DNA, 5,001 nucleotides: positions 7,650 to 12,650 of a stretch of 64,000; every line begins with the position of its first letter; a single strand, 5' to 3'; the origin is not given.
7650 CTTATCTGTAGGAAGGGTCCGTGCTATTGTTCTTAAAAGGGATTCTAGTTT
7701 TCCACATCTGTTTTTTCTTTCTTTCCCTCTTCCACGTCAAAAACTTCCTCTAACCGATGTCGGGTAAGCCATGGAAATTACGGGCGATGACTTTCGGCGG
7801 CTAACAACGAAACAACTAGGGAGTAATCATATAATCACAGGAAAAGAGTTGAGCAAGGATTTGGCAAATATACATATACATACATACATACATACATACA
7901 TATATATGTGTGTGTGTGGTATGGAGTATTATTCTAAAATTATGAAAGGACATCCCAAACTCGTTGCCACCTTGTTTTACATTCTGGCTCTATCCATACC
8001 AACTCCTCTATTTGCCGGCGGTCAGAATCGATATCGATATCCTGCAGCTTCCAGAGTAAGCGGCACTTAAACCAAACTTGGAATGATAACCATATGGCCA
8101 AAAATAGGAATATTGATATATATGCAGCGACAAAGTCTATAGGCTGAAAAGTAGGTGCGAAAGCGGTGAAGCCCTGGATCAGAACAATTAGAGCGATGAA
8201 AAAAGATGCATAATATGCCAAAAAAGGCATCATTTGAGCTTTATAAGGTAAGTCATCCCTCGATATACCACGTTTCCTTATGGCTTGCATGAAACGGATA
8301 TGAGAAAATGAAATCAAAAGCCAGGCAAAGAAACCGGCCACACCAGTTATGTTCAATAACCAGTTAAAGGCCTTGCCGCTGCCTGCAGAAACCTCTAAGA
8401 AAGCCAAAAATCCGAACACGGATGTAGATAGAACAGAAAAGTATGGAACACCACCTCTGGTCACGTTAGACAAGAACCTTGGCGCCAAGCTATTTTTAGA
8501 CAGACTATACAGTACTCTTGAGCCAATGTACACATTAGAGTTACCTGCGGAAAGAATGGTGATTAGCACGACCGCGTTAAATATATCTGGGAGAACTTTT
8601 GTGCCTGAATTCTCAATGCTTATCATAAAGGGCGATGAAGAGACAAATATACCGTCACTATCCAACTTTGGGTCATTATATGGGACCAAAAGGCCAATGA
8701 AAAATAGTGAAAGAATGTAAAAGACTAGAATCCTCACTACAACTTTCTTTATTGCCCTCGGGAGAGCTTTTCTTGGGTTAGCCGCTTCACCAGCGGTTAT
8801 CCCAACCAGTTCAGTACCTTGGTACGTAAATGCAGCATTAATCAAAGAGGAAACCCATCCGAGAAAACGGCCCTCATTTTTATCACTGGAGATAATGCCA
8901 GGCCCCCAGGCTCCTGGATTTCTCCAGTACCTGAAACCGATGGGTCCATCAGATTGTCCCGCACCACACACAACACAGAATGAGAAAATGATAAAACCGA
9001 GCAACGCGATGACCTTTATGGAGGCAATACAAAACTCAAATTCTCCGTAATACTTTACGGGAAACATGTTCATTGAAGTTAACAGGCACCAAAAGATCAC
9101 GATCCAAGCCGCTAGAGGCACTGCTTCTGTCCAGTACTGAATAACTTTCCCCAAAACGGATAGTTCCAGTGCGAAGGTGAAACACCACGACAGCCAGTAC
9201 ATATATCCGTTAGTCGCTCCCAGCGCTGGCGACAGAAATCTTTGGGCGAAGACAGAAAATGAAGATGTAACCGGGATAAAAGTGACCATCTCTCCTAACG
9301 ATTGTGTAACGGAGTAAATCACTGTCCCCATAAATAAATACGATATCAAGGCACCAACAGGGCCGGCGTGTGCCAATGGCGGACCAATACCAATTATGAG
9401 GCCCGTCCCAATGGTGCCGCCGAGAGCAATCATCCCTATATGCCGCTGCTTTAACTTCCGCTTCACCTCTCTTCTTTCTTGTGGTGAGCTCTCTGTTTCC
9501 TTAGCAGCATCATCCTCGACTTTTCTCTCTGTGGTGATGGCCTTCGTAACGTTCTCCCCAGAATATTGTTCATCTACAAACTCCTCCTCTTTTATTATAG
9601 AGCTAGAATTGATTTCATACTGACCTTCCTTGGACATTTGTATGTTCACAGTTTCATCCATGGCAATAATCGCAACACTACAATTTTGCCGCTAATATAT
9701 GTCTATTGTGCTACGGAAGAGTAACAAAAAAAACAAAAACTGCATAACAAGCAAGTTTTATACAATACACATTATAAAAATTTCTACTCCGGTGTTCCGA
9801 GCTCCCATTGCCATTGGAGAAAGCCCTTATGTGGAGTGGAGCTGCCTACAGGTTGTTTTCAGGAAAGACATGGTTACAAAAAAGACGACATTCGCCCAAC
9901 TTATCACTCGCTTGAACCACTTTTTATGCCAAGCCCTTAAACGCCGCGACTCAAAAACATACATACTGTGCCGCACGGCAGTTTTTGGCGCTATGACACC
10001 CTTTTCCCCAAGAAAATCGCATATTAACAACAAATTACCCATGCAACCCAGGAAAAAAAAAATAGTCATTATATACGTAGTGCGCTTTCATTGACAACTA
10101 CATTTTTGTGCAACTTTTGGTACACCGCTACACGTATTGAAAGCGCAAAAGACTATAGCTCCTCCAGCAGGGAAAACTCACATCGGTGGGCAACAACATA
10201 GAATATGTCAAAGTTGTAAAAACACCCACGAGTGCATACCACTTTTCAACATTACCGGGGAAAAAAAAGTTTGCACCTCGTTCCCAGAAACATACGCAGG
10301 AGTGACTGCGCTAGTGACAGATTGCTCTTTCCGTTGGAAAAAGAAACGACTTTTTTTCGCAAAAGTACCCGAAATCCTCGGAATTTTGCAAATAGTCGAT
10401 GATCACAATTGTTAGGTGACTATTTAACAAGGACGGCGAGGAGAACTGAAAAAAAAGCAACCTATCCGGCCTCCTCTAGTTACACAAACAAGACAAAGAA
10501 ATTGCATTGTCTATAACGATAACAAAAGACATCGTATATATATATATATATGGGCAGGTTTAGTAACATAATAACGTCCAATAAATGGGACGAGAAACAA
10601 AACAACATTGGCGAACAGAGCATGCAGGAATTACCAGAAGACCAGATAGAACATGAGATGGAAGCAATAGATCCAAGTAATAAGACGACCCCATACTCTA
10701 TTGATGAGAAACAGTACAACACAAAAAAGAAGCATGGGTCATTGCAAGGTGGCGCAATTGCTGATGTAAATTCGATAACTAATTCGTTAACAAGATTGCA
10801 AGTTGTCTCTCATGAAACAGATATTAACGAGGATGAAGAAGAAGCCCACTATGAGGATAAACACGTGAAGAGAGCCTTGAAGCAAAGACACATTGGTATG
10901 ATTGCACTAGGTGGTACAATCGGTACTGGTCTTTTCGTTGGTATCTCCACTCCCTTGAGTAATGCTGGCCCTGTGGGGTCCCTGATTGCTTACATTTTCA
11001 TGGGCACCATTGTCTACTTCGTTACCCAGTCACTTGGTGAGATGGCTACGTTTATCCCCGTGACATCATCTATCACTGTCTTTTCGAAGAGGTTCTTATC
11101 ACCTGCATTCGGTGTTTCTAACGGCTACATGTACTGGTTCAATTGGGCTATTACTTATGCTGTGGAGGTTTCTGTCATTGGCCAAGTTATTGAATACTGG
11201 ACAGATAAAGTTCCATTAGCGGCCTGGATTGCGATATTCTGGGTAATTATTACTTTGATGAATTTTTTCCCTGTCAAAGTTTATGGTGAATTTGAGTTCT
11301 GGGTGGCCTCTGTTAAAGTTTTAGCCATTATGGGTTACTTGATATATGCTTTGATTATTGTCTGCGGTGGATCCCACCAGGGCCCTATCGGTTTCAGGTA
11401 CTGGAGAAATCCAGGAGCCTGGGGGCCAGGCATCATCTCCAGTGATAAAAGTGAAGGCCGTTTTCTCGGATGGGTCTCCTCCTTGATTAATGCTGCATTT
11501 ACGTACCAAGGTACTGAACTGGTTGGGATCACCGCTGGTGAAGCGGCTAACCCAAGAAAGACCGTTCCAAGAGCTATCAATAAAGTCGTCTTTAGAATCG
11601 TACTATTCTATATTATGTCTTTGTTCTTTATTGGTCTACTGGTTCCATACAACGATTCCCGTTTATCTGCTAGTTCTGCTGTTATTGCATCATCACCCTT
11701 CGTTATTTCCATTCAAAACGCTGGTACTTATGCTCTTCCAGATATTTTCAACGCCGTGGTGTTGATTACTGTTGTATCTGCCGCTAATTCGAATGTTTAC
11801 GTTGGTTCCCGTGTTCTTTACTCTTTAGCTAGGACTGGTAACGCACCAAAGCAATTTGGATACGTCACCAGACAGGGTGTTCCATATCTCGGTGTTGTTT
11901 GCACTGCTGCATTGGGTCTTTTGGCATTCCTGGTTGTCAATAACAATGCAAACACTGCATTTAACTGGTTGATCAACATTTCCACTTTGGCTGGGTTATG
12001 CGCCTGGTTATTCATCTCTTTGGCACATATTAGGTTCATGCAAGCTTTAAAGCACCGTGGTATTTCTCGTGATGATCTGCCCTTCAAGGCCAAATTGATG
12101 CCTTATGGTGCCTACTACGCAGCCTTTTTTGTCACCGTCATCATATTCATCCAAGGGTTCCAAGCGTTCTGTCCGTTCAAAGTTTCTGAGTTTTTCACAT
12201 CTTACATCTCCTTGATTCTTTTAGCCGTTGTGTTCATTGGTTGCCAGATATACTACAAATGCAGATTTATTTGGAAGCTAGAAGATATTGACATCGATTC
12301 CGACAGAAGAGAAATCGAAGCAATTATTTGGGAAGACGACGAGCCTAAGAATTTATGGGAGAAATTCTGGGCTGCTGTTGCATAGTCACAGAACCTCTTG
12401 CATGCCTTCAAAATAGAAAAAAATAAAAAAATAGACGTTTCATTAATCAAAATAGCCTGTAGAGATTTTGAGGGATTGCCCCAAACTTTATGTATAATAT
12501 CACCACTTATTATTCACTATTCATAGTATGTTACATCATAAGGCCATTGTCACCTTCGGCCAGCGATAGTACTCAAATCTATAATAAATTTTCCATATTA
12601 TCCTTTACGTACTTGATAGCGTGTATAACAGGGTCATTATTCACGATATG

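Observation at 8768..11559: Candidate gene-conversion tract between the inverted paralogs ALP1 and LYP1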

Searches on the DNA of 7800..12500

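Call 45: search_rna_families(source=window, start=7800, end=12500, threshold=evalue, max_evalue=1)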
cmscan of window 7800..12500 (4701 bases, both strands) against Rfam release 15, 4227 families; matches with E-value up to 1: 5.
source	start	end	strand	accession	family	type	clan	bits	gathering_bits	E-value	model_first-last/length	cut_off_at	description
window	7870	7929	+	RF04176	mir-3149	Gene; miRNA;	-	28.8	100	0.02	1-83/83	no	mir-3149 microRNA precursor family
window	7868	7927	+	RF04217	mir-297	Gene; miRNA;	-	27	90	0.13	1-71/71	no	mir-297 microRNA precursor family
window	7868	7909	-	RF04217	mir-297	Gene; miRNA;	-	26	90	0.23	17-58/71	no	mir-297 microRNA precursor family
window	7870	7929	-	RF04176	mir-3149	Gene; miRNA;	-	25.9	100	0.11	1-83/83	no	mir-3149 microRNA precursor family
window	7868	7935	+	RF04158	mir-568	Gene; miRNA;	-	25.3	75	0.58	1-93/93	no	mir-568 microRNA precursor family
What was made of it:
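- No Rfam family matches either arm (call 45).
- Tried and rejected: The Rfam scan of 7800-12500 at E <= 1 found nothing in either arm, only sub-threshold miRNA-like hits on a microsatellite at 7868-7935 (call 45).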
